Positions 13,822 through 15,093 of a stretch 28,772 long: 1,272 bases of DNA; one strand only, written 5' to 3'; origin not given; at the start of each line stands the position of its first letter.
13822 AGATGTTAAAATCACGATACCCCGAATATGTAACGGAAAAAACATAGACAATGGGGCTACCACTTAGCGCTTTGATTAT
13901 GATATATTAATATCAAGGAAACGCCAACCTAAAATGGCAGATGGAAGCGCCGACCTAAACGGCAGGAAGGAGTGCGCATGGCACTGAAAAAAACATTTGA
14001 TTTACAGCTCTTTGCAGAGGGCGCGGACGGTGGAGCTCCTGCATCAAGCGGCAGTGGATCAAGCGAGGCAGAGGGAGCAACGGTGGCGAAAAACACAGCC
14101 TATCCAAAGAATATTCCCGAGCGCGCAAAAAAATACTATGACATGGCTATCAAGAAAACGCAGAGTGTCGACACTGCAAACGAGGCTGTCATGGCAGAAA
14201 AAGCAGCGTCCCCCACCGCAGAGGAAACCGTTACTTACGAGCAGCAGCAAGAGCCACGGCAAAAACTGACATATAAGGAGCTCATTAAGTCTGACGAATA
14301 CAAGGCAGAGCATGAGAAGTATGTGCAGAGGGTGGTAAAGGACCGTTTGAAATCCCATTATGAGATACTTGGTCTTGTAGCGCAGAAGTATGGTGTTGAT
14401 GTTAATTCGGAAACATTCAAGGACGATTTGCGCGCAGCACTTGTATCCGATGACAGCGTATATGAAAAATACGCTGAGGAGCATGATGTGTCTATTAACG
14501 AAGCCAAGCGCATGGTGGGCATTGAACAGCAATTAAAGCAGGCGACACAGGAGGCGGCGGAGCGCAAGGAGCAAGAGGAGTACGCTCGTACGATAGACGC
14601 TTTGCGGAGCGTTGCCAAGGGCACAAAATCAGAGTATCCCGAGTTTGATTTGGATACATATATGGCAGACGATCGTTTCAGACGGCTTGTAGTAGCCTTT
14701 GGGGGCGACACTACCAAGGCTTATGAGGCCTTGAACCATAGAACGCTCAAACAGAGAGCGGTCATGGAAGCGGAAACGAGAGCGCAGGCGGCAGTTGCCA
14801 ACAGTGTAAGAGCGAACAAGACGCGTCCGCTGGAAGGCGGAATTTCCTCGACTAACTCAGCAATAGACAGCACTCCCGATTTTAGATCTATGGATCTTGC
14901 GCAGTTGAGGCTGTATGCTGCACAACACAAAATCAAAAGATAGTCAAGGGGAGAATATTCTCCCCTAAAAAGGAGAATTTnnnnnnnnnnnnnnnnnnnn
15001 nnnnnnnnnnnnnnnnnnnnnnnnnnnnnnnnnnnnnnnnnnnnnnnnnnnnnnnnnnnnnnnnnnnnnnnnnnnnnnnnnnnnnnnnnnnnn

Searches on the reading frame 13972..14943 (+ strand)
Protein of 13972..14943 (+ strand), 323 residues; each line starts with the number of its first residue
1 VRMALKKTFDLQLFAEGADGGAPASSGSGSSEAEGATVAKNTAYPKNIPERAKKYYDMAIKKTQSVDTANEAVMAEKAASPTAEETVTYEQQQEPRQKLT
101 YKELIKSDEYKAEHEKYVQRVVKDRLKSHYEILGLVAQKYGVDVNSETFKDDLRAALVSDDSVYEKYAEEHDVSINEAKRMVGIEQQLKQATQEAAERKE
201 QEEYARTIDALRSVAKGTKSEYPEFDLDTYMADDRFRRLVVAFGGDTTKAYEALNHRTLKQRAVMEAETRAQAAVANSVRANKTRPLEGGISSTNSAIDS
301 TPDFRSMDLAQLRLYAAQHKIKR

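Call 13: search_protein_families(library=phrogs, proteins=[window:13972-14943:+])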
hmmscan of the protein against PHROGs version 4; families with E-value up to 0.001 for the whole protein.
window:13972-14943:+ (323 aa): 2 families
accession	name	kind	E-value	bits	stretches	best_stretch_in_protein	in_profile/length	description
phrog_13908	-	unknown function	3.8e-32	112.8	1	9-315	4-280/294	-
phrog_3281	-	DNA, RNA and nucleotide metabolism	0.00032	22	0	292-321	56-85/107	endonuclease VII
